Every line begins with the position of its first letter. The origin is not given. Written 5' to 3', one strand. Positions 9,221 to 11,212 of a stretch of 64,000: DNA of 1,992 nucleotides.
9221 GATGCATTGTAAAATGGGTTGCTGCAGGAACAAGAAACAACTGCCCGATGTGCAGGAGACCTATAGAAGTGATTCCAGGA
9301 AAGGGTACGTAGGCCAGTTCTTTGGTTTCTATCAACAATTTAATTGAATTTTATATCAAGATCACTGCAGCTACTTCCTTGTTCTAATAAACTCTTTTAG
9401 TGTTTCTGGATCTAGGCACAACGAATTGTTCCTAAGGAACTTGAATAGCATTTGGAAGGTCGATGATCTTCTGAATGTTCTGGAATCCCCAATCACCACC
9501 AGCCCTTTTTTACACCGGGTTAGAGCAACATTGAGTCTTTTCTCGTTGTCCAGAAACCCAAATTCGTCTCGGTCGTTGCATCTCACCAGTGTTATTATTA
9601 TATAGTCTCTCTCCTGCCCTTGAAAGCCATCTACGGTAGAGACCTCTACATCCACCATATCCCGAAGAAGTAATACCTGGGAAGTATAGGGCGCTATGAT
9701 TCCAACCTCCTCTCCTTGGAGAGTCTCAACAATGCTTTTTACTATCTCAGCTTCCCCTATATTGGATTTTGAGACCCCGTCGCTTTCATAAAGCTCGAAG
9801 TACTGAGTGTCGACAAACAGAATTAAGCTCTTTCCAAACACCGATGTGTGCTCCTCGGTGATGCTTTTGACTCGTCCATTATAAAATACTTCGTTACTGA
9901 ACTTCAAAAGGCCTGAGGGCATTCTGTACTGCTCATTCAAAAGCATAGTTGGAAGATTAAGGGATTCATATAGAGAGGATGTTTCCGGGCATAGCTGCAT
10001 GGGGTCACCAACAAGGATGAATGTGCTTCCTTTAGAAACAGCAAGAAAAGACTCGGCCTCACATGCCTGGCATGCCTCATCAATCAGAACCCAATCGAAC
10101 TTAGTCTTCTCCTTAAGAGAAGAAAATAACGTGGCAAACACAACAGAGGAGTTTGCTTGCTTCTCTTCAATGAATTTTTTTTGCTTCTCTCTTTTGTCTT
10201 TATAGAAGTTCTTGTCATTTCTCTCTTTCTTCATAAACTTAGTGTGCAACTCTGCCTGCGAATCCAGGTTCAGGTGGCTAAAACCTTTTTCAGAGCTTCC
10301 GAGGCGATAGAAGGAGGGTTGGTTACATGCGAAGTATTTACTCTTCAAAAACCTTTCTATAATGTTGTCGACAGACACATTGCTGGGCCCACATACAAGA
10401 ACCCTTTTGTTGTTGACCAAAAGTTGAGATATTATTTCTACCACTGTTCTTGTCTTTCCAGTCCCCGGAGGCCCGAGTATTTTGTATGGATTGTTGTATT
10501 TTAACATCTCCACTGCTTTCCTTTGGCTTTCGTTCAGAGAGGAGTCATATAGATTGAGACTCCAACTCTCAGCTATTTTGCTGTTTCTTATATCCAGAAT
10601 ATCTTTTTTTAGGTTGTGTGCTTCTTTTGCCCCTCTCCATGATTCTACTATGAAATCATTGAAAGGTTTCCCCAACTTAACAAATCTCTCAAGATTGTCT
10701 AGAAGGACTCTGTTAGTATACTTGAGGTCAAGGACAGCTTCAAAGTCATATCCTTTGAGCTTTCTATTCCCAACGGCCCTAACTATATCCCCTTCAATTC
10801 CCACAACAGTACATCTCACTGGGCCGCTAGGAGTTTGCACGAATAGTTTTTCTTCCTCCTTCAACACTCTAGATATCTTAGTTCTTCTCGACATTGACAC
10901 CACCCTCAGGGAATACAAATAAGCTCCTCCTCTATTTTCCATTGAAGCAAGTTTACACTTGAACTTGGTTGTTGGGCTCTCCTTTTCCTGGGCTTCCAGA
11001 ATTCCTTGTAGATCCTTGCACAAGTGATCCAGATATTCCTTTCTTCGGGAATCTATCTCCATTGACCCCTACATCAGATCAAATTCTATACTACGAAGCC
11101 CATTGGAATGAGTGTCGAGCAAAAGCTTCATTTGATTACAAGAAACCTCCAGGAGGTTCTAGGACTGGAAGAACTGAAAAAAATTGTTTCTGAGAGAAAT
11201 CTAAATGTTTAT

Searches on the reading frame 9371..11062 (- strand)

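Call 14: search_protein_families(library=pfam, proteins=[window:9371-11062:-], max_evalue=0.01)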
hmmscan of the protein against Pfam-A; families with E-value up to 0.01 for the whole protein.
window:9371-11062:- (563 aa): 15 families
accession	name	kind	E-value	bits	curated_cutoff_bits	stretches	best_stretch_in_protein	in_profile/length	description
PF13086.12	AAA_11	-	6.3e-42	144.6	27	2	176-259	2-95/257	AAA domain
PF13087.12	AAA_12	-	1.9e-41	142.2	27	1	366-527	11-194/195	AAA domain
PF13245.12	AAA_19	-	3.7e-12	47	25.1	1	180-359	1-131/134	AAA domain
PF01443.25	Viral_helicase1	-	4.5e-12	46.7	21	1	295-524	36-227/228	Viral superfamily 1 RNA helicase core domain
PF13604.12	AAA_30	-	9.2e-08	32.5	27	1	176-233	2-61/191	AAA domain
PF00580.27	UvrD-helicase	-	1.2e-07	32.2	23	1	176-300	1-118/271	UvrD/REP helicase N-terminal domain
PF04851.21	ResIII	-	3.1e-07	30.9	22.5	1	175-333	3-137/164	Type III restriction enzyme, res subunit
PF05127.21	NAT10_TcmA_helicase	-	8.5e-06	26.2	22.7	1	195-331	2-99/176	RNA cytidine acetyltransferase NAT10/TcmA, helicase domain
PF09848.15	SLFN-g3_helicase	-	0.00015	21.6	24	1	195-336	6-94/354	Schlafen group 3, DNA/RNA helicase domain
PF20720.3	nSTAND3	-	0.0005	20.2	27.2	1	178-224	5-51/155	Novel STAND NTPase 3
PF07728.20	AAA_5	-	0.0006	20.3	22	1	195-239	4-47/139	AAA domain (dynein-related subfamily)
PF13538.12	UvrD_C_2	-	0.0013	19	27.4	1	472-524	2-52/52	UvrD-like helicase C-terminal domain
PF01637.24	ATPase_2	-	0.0039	17.5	33.2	0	189-334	19-123/225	ATPase domain predominantly from Archaea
PF02562.22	PhoH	-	0.0052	16.7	27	0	176-215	5-44/205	PhoH-like protein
PF13401.12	AAA_22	-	0.0053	17.5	27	0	192-240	7-56/130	AAA domain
